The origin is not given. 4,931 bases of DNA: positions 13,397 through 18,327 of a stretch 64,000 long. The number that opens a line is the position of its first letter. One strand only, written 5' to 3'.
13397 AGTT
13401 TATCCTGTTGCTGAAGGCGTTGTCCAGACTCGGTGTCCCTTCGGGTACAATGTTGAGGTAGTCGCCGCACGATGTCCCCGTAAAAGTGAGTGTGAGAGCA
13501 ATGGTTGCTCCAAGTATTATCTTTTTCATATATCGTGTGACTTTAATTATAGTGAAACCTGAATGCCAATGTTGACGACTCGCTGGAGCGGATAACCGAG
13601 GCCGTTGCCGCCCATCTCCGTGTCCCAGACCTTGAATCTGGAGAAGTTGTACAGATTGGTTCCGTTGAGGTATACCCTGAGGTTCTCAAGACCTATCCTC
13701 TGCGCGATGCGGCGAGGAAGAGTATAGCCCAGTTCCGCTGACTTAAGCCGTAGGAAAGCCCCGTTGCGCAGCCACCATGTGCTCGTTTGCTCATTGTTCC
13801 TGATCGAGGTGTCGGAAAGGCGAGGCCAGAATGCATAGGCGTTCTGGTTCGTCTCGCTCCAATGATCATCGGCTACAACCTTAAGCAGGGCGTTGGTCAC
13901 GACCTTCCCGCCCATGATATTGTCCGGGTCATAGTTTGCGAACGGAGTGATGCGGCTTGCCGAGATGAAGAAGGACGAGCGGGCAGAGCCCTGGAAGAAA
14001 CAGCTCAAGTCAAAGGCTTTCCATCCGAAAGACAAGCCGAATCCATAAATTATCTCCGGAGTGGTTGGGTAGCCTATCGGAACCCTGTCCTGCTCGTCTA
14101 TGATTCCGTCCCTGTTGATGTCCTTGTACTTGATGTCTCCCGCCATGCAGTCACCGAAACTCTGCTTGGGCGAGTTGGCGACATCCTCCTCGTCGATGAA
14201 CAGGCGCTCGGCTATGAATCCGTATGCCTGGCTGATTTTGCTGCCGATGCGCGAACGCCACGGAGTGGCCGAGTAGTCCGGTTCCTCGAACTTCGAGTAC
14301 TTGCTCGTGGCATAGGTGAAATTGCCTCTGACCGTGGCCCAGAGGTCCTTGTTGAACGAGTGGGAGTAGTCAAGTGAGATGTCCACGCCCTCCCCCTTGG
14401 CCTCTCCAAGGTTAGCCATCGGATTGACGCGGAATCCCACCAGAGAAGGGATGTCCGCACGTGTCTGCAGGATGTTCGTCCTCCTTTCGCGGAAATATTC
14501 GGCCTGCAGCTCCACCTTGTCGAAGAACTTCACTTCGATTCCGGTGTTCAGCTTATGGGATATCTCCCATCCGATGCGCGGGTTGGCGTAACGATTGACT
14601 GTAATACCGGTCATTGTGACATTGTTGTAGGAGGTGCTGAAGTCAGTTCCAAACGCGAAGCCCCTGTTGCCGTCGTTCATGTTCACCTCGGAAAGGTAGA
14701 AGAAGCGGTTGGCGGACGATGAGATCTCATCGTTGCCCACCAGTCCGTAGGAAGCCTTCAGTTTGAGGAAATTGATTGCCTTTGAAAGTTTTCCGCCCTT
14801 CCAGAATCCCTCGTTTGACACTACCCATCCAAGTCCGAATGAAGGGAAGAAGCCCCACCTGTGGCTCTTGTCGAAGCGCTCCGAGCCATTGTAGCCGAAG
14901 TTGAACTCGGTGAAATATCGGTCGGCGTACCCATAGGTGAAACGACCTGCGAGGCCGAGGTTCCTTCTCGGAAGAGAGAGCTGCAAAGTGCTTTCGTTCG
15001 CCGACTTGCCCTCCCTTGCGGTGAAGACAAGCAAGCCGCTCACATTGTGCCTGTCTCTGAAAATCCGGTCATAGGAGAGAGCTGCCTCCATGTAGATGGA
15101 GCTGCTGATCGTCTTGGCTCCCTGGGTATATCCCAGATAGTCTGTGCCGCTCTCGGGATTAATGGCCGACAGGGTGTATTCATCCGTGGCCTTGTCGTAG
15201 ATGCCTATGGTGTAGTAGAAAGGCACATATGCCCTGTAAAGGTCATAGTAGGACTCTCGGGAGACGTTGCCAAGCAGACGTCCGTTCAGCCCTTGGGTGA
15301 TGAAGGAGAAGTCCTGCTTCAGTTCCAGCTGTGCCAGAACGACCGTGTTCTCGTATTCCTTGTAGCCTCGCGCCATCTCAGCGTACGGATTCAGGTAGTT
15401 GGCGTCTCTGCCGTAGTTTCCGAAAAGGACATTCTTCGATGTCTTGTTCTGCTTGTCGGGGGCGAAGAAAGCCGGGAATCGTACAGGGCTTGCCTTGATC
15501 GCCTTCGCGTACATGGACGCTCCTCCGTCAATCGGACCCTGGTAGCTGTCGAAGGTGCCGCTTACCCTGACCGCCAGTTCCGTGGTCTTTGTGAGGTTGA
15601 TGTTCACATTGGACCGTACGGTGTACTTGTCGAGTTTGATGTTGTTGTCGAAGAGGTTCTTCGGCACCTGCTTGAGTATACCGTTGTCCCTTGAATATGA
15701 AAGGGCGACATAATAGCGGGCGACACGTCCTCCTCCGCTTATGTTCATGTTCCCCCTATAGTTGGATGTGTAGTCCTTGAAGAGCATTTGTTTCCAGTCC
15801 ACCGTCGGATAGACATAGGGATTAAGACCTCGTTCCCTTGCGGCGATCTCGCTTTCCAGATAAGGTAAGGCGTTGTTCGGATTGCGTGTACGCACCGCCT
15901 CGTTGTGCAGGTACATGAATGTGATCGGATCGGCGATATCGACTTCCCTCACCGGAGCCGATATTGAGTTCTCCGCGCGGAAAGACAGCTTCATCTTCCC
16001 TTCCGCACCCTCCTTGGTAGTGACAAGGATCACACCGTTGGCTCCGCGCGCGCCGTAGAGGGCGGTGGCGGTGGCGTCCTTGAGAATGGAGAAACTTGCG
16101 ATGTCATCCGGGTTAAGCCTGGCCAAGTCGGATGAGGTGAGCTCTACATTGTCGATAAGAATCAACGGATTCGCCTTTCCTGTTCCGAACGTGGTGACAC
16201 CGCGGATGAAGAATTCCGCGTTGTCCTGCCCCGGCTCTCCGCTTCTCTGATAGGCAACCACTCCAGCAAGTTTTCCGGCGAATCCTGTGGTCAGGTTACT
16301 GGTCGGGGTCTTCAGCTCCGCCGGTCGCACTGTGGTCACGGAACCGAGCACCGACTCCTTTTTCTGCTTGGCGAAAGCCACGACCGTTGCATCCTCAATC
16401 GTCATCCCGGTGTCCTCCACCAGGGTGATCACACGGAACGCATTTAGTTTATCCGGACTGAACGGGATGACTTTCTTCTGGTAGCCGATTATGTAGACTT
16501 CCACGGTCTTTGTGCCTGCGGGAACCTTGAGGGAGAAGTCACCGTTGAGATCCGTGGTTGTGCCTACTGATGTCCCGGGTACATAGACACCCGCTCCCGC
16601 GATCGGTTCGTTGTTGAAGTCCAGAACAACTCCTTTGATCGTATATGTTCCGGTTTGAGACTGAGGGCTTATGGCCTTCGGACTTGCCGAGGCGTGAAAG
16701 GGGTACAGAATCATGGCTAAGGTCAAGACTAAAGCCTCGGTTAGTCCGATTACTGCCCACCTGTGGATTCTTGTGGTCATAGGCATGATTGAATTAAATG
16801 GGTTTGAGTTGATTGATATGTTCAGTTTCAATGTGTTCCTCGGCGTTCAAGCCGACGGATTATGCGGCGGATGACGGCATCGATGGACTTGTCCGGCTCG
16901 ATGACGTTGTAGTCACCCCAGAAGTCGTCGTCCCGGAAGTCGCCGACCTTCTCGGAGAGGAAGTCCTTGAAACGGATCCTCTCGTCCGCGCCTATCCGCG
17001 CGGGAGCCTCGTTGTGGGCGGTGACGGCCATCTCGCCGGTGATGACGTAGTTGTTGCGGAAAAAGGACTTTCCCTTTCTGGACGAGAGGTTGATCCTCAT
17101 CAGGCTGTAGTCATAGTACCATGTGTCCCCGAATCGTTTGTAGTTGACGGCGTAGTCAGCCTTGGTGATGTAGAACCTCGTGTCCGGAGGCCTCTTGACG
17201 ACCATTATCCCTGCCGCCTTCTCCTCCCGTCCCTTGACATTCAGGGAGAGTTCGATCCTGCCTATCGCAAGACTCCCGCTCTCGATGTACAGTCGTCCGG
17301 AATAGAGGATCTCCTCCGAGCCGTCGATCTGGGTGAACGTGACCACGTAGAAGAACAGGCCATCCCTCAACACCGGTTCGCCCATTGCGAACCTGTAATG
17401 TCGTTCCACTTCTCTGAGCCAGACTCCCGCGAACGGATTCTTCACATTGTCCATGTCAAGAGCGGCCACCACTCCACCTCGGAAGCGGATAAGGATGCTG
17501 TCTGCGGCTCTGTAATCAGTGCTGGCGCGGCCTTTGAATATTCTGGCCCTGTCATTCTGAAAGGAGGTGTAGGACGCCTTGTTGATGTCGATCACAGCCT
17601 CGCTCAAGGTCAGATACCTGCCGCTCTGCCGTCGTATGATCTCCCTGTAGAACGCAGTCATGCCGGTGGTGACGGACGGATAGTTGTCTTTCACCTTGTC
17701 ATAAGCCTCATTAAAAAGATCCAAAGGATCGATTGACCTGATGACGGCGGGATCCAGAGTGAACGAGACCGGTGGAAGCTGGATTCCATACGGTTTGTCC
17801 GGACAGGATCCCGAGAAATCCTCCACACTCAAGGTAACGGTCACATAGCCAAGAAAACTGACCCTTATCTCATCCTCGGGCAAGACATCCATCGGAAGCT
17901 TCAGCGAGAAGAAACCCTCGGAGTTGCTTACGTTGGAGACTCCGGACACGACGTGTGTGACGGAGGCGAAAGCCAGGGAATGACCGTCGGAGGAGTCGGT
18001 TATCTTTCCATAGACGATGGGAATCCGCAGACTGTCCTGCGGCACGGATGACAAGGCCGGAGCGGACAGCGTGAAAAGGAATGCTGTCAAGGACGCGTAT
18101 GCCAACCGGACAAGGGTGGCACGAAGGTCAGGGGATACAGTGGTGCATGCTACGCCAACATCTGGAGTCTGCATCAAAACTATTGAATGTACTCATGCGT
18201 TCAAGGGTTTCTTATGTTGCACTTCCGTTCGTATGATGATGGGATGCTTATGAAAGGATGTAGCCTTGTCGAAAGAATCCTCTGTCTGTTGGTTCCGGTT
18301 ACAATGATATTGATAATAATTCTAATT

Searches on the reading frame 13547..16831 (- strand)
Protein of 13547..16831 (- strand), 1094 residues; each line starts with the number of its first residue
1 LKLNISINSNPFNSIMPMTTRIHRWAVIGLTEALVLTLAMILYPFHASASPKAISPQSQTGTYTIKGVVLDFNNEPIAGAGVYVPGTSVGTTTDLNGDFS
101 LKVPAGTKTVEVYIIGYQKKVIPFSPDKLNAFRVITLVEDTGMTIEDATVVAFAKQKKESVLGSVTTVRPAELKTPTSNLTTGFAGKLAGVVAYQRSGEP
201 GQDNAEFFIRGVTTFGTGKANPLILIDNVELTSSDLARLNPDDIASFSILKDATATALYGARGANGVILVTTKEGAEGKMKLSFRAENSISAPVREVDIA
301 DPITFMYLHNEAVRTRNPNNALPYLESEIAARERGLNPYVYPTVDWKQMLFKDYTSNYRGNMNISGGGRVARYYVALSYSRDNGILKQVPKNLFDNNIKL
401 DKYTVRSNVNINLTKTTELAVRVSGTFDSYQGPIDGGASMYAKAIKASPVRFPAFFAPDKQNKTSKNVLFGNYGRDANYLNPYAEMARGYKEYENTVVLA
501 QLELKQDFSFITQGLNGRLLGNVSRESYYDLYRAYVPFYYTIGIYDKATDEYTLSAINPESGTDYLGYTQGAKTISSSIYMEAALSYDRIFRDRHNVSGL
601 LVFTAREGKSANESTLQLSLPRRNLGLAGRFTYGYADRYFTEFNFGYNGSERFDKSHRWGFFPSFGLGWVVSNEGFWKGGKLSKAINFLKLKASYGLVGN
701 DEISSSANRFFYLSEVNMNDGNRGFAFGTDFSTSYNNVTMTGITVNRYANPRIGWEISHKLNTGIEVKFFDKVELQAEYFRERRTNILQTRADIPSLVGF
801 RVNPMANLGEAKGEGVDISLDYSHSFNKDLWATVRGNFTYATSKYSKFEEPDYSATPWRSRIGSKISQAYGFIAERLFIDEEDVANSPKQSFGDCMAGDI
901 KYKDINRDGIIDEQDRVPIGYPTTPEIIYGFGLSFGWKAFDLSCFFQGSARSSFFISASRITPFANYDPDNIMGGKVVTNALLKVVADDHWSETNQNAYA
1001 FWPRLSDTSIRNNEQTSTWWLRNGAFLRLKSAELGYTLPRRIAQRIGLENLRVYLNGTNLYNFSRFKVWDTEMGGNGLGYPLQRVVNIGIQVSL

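Call 55: search_protein_families(library=pfam, proteins=[window:13547-16831:-], max_evalue=0.0001)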
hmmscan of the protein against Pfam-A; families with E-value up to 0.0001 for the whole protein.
window:13547-16831:- (1094 aa): 3 families
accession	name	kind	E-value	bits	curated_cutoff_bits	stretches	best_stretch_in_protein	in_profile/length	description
PF13715.12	CarbopepD_reg_2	-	5.1e-15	55.7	32.2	1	65-141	1-79/88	CarboxypepD_reg-like domain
PF07715.20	Plug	-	9.8e-15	55.4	23.9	1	158-267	2-107/107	TonB-dependent Receptor Plug Domain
PF13620.12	CarboxypepD_reg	-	3.8e-11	43.6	32.3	1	64-122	1-64/82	Carboxypeptidase regulatory-like domain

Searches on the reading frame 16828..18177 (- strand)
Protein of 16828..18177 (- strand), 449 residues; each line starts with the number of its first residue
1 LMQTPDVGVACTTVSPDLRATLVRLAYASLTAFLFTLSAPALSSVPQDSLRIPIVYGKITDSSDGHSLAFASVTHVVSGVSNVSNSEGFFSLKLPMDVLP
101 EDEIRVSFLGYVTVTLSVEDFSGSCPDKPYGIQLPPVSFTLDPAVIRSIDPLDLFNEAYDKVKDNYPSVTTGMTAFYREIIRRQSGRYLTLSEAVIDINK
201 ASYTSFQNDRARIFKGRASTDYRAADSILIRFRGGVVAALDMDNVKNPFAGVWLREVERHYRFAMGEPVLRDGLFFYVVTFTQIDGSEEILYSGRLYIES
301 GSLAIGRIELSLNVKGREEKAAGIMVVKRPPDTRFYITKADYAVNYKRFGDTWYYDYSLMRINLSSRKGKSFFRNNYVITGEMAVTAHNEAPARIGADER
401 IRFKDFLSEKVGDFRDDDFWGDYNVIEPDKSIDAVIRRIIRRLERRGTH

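Call 55: search_protein_families(library=pfam, proteins=[window:16828-18177:-], max_evalue=0.0001)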
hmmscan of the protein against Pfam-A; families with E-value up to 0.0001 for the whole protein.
window:16828-18177:- (449 aa): 1 family
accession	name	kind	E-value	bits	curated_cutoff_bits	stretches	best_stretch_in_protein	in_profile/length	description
PF13715.12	CarbopepD_reg_2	-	1.7e-07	31.6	32.2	1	56-119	2-63/88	CarboxypepD_reg-like domain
